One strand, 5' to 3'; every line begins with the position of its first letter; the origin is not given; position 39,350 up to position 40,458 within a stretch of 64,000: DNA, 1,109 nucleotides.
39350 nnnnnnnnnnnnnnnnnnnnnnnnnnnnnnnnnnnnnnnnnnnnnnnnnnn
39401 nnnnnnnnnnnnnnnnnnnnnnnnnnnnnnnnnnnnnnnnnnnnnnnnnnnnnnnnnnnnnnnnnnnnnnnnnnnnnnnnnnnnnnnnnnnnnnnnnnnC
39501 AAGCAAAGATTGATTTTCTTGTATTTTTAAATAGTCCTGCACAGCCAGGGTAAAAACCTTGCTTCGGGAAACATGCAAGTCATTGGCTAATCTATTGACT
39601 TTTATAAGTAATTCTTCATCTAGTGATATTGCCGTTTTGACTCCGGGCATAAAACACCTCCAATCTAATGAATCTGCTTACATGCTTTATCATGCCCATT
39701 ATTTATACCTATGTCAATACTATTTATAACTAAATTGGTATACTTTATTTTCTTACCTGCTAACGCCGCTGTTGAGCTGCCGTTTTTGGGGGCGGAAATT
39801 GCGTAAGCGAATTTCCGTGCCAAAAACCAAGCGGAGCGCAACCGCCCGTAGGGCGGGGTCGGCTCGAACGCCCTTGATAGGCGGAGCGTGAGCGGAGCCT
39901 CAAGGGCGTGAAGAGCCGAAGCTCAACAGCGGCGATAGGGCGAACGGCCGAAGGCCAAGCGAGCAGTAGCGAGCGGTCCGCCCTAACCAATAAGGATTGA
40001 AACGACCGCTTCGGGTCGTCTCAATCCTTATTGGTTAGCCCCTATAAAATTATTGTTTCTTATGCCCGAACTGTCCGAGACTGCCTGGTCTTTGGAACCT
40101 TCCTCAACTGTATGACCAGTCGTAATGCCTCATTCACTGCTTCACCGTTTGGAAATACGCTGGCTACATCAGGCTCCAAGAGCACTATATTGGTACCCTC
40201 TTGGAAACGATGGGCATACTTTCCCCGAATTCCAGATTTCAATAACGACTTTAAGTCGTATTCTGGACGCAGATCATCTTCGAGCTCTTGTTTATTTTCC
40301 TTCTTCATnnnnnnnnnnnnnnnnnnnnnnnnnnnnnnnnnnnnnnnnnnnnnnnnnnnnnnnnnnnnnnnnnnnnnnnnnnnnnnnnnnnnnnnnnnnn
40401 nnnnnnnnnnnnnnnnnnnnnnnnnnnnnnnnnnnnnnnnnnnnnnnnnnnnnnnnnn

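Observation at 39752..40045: GC-rich ~290-nt multi-helix element with GNRA/UUCG-type loops and its own extended -10 box, wedged between two toxin-antitoxin operons: candidate undescribed structured RNA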

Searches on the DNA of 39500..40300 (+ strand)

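Call 4: search_rna_families(source=window, start=39500, end=40300, threshold=evalue, max_evalue=10, show_alignments=3)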
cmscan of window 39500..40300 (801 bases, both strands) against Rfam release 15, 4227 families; matches with E-value up to 10: 4.
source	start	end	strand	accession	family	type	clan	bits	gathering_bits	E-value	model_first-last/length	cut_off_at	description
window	39982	40040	-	RF04029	mir-8521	Gene; miRNA;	-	24.9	80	0.0087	1-68/68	no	mir-8521 microRNA precursor family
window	39865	39992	+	RF00391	RtT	Cis-reg;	-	18.2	45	0.95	1-130/130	no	RtT RNA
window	39966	40003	+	RF01322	CRISPR-DR9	Gene; CRISPR;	-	16.9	45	1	1-37/37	no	CRISPR RNA direct repeat element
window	39577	39643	-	RF02677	NsiR4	Gene; sRNA;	-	15.9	40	0.91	1-65/65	no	Nitrogen stress-induced RNA 4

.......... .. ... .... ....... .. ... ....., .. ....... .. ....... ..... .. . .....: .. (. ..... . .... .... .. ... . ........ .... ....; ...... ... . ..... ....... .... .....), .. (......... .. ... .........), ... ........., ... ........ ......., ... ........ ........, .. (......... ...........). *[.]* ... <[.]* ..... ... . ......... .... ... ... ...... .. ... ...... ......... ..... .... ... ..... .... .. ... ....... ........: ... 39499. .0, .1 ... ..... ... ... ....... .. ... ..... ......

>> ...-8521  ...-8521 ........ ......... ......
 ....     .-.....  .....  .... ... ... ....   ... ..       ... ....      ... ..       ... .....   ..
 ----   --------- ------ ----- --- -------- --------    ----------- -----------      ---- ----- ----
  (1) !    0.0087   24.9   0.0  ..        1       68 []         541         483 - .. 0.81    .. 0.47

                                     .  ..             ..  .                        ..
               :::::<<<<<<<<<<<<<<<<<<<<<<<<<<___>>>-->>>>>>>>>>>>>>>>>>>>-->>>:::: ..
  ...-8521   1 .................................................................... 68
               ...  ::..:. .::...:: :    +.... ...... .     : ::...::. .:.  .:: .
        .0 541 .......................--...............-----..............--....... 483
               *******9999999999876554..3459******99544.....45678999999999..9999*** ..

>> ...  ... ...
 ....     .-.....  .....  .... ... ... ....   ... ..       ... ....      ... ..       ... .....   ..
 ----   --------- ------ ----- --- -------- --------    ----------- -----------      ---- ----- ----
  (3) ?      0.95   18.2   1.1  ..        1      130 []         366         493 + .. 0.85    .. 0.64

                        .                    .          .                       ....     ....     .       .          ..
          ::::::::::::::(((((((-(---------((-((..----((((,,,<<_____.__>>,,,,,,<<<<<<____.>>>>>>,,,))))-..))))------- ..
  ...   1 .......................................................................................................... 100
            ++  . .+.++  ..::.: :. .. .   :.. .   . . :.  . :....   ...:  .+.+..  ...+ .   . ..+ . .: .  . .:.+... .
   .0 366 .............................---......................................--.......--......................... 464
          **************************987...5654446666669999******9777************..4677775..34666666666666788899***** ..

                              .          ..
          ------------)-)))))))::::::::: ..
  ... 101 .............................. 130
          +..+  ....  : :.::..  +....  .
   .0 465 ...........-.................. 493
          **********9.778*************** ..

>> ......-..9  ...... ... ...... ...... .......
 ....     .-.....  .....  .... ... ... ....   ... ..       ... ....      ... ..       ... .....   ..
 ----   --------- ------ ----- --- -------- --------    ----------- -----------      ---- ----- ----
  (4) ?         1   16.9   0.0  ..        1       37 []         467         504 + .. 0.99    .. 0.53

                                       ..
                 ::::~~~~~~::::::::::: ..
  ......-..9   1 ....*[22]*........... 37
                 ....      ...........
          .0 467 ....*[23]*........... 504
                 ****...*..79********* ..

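Call 16: search_dna_similar(query=window:39750-40050:+, collection=plasmids, mode=distant, max_evalue=0.01)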
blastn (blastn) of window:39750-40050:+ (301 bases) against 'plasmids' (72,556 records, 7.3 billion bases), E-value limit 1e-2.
No match.

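Call 17: search_dna_similar(query=window:39750-40050:+, collection=phages, mode=distant, max_evalue=0.01)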
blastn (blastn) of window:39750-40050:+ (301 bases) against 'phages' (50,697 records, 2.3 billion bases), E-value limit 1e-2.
No match.

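Call 83: search_rna_families(sources=[L081, L082, L083, L144, L156, L100, L094, L106], threshold=evalue, max_evalue=1)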
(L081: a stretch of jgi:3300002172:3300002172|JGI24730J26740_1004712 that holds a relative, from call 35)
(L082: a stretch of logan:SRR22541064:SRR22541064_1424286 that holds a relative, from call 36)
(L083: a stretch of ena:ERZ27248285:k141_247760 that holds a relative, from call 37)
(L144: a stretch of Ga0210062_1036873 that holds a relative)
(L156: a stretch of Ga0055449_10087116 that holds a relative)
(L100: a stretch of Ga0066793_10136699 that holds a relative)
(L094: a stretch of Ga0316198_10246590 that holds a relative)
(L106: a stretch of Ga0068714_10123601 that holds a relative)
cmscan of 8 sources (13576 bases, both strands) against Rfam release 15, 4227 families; matches with E-value up to 1: 3.
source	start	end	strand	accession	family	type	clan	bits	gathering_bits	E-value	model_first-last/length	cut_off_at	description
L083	355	470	-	RF01644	ceN59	Gene; snRNA; snoRNA; HACA-box;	-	27.8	50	0.42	1-137/137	no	Caenorhabditis snoRNA ceN59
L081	1096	1151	+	RF01933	bxd_5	Gene; lncRNA;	-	22.2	50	0.1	1-57/57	no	Bithoraxoid conserved region 5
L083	198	273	+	RF01122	sR39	Gene; snRNA; snoRNA; CD-box;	-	18.8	50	0.54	1-56/56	no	Small nucleolar RNA sR39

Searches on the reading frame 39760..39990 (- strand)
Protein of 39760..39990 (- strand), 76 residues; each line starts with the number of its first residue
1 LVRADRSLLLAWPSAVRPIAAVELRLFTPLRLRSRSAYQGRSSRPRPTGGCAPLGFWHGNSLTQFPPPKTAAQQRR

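Call 18: search_protein_families(library=pfam, proteins=[window:39760-39990:-], max_evalue=0.01)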
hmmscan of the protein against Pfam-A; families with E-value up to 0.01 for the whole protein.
window:39760-39990:- (76 aa): 0 families

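Call 34: find_homologous_proteins(query=window:39763-39987:-, max_evalue=10)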
Query seq(75 aa) (75 aa): 3 proteins with E <= 10 among 3 candidates.
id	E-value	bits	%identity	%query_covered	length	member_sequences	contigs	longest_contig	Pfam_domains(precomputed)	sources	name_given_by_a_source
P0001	4.6e-17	79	63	95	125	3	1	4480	-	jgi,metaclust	metaclust:\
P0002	7.4e-15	72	81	63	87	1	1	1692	-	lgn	-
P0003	4.2e-5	41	59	77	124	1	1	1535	-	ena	-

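Call 35: find_encoding_contigs(protein=P0001, flank=5000)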
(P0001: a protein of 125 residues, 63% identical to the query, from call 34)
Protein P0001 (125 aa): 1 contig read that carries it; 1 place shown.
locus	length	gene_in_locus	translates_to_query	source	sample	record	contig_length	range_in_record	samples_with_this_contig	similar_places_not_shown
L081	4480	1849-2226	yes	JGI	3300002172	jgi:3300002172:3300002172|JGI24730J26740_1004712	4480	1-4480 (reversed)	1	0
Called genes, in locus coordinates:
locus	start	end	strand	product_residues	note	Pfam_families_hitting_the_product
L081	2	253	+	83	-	?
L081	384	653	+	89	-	PF04365:BrnT_toxin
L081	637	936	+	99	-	PF14384:BrnA_antitoxin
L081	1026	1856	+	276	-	-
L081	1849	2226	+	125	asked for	-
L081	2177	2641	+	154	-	-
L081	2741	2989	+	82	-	PF09957:VapB_antitoxin (weak)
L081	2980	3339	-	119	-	-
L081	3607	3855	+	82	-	PF04365:BrnT_toxin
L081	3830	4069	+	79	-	-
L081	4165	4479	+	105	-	?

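Call 36: find_encoding_contigs(protein=P0002, flank=5000)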
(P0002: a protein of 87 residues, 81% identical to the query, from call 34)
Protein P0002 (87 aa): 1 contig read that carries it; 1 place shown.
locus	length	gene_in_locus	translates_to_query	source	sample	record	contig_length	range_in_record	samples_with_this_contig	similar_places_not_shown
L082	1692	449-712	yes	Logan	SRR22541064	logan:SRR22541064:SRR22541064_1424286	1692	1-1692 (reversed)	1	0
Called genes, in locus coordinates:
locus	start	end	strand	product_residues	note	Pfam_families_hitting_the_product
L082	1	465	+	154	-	?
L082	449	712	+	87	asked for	-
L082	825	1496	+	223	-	-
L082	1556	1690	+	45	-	?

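Call 37: find_encoding_contigs(protein=P0003, flank=5000)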
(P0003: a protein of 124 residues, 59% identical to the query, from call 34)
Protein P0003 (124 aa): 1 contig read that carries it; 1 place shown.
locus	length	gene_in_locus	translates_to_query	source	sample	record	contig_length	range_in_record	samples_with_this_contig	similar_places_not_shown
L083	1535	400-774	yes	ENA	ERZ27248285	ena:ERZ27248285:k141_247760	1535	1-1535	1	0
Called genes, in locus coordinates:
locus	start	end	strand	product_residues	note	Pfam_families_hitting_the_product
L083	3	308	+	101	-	?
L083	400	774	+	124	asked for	-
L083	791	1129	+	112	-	PF11225:DUF3024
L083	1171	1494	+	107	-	PF05973:Gp49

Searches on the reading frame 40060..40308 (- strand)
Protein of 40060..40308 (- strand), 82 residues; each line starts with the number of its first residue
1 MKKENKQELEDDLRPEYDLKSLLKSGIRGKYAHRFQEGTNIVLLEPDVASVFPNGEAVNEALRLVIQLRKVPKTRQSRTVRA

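Call 14: find_encoding_contigs(protein=window:40060-40308:-, flank=3000, max_places=10)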
Protein window:40060-40308:- (82 aa): no gene with exactly this product is on record in the collection.

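Call 18: search_protein_families(library=pfam, proteins=[window:40060-40308:-], max_evalue=0.01)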
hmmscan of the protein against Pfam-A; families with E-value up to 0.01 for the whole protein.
window:40060-40308:- (82 aa): 0 families
